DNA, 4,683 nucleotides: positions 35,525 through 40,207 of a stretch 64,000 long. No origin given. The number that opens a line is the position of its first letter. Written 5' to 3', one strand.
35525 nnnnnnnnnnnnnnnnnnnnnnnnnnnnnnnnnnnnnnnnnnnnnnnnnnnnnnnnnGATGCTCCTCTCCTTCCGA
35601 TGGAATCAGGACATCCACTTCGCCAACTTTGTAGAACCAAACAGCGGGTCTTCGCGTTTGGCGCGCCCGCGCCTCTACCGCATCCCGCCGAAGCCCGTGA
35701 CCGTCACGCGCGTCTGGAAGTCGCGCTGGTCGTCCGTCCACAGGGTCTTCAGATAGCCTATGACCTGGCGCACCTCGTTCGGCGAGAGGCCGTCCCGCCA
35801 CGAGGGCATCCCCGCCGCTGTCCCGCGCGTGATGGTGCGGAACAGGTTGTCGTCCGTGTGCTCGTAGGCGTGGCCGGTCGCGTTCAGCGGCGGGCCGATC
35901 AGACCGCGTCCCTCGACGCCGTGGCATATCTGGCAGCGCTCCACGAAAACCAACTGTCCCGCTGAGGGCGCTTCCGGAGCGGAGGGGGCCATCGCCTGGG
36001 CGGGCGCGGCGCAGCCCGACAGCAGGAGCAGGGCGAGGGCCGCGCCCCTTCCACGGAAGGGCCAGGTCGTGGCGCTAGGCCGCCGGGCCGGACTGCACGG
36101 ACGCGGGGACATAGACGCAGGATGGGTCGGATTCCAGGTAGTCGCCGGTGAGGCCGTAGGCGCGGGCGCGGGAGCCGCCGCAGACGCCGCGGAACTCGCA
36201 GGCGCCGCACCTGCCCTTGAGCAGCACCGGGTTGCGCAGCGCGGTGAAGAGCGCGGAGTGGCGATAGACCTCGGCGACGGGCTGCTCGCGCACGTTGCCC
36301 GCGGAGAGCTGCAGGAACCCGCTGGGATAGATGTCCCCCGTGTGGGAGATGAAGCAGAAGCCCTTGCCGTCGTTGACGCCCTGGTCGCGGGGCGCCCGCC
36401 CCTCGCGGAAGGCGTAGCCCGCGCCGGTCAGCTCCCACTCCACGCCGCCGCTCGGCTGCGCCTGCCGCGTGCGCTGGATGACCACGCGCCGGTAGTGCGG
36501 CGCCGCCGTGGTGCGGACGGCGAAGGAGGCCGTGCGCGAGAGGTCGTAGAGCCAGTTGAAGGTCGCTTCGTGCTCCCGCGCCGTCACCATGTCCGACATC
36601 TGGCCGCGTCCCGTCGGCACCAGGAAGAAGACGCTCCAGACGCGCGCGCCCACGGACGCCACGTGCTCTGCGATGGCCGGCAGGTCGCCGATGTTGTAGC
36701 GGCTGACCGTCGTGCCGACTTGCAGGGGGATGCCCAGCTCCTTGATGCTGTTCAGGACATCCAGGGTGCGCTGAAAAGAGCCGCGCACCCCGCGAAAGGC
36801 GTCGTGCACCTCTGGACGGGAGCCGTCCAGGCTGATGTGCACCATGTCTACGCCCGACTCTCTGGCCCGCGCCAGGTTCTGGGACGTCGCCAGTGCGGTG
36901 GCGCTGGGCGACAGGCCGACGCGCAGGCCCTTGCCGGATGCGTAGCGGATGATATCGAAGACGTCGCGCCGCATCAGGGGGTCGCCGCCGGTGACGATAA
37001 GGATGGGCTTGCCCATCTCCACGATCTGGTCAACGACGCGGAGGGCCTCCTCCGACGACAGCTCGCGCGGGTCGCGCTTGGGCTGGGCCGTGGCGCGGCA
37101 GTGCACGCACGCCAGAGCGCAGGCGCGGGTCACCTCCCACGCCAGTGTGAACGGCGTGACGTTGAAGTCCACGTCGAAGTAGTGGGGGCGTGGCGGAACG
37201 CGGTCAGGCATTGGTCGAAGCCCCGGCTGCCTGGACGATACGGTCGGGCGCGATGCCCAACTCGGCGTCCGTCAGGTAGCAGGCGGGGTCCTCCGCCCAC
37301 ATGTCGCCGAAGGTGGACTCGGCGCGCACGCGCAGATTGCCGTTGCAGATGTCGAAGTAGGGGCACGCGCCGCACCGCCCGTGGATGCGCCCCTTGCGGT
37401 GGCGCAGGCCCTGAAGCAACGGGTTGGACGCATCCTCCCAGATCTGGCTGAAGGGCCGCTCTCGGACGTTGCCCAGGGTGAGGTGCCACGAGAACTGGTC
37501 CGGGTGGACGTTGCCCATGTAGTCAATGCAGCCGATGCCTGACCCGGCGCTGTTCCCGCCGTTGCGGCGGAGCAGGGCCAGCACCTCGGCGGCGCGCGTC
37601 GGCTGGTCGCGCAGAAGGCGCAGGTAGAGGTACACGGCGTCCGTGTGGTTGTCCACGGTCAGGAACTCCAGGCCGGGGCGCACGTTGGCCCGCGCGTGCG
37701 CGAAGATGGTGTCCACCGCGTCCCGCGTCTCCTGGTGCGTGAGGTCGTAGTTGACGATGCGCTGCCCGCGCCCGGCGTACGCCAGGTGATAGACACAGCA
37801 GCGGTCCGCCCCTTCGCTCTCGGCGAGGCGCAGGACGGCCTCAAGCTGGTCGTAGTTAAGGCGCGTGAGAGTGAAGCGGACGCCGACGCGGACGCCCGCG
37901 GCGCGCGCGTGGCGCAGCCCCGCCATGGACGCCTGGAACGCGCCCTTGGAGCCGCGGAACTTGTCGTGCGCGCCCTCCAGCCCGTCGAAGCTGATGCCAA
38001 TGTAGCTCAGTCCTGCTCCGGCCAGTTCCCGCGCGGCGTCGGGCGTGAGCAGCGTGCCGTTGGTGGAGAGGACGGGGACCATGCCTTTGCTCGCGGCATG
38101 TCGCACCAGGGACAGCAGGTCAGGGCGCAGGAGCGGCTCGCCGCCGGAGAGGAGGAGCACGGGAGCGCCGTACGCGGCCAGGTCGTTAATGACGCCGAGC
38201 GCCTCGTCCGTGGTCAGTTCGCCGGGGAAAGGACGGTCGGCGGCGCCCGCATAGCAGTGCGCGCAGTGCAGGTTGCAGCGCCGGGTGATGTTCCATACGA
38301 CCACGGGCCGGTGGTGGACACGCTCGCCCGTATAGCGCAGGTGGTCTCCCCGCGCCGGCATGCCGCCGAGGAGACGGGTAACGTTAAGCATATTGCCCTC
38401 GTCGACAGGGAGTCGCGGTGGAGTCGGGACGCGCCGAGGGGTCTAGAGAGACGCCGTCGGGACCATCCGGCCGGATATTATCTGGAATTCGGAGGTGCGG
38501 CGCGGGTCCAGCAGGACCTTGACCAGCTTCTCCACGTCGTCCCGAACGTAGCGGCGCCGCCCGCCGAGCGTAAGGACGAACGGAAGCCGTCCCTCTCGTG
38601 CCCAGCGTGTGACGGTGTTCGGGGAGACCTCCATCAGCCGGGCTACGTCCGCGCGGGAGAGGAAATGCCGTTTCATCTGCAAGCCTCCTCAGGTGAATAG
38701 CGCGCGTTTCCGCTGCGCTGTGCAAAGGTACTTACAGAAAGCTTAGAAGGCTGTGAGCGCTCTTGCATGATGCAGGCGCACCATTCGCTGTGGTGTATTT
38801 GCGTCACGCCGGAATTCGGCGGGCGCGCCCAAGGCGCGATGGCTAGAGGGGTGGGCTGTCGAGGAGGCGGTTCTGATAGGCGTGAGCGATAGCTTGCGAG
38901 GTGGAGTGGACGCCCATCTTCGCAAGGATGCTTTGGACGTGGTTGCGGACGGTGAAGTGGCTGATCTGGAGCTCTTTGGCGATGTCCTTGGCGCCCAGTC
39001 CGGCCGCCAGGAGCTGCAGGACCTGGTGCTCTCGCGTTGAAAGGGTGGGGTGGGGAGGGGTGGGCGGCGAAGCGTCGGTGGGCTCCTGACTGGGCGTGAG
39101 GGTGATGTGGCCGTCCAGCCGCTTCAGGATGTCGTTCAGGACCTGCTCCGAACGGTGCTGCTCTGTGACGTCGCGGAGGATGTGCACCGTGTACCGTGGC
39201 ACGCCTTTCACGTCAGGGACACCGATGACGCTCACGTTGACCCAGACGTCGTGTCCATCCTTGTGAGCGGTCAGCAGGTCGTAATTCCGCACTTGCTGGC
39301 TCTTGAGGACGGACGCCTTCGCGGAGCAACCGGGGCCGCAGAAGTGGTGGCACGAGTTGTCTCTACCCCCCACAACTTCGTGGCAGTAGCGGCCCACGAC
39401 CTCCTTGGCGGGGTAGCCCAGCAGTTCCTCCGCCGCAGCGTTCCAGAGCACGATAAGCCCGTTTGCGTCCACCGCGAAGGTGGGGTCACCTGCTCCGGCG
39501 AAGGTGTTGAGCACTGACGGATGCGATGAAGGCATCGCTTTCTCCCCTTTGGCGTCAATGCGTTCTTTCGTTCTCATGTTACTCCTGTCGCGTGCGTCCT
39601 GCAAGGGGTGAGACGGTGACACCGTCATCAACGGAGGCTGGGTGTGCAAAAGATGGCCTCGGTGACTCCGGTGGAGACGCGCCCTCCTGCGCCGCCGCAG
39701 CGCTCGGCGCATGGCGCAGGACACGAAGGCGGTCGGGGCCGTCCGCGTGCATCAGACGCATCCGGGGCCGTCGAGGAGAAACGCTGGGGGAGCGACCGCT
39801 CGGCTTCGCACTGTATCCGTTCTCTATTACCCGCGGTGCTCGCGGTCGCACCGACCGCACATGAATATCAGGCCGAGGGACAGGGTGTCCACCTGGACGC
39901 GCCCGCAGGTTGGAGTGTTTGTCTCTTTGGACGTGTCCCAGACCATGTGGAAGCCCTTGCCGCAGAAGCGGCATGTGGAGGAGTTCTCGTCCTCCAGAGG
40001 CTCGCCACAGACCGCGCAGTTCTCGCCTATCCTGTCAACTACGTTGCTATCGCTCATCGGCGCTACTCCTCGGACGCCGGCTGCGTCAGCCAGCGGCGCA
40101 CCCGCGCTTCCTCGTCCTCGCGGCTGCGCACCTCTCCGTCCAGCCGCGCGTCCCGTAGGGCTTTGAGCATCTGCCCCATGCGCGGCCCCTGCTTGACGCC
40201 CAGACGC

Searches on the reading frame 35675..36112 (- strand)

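Call 21: search_protein_families(library=pfam, proteins=[window:35675-36112:-], max_evalue=0.01)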
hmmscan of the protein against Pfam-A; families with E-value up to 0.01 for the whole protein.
window:35675-36112:- (145 aa): 2 families
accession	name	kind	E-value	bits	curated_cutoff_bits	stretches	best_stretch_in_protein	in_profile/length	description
PF13442.11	Cytochrome_CBB3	-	1.1e-12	48.5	27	1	48-121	2-68/68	Cytochrome C oxidase, cbb3-type, subunit III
PF00034.26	Cytochrom_C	-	2e-07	32.6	21.3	1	51-125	3-90/90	Cytochrome c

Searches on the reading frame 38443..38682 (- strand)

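Call 20: search_protein_families(library=pfam, proteins=[window:38443-38682:-], max_evalue=0.01)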
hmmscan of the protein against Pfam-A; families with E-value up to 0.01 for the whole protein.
window:38443-38682:- (79 aa): 8 families
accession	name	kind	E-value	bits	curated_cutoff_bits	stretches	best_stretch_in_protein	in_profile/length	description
PF12728.13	HTH_17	-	1e-10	42.1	27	1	7-53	1-46/51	Helix-turn-helix domain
PF00376.29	MerR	-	7.3e-07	29.4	28.2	1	12-45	4-38/38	MerR family regulatory protein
PF13411.12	MerR_1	-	1.4e-06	28.8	21.6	1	11-54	4-47/69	MerR HTH family regulatory protein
PF13542.12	HTH_Tnp_ISL3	-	0.00033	20.5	27.4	1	2-29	23-48/51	Helix-turn-helix domain of transposase family ISL3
PF13560.12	HTH_31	-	0.00083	20.1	27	1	8-56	15-53/64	Helix-turn-helix domain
PF13384.12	HTH_23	-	0.0037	17.5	24.6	1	9-29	19-39/50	Homeodomain-like domain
PF07825.17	Exc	-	0.0057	17.1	23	1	20-50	18-48/77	Excisionase-like protein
PF13338.12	AbiEi_4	-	0.0058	17.2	25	1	4-33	10-38/49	Transcriptional regulator, AbiEi antitoxin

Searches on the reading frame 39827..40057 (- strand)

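Call 20: search_protein_families(library=pfam, proteins=[window:39827-40057:-], max_evalue=0.01)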
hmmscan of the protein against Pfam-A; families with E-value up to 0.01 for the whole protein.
window:39827-40057:- (76 aa): 3 families
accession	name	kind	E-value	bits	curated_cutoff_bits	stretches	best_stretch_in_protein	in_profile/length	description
PF23228.1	zf_PCFS4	-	0.00029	20.9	27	0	23-45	10-32/69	PCFS4 zinc finger domain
PF00628.35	PHD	-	0.0043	17.5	24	0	14-38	1-25/47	PHD-finger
PF14255.11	Cys_rich_CPXG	-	0.0088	16.4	25.2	0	28-45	2-19/52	Cysteine-rich CPXCG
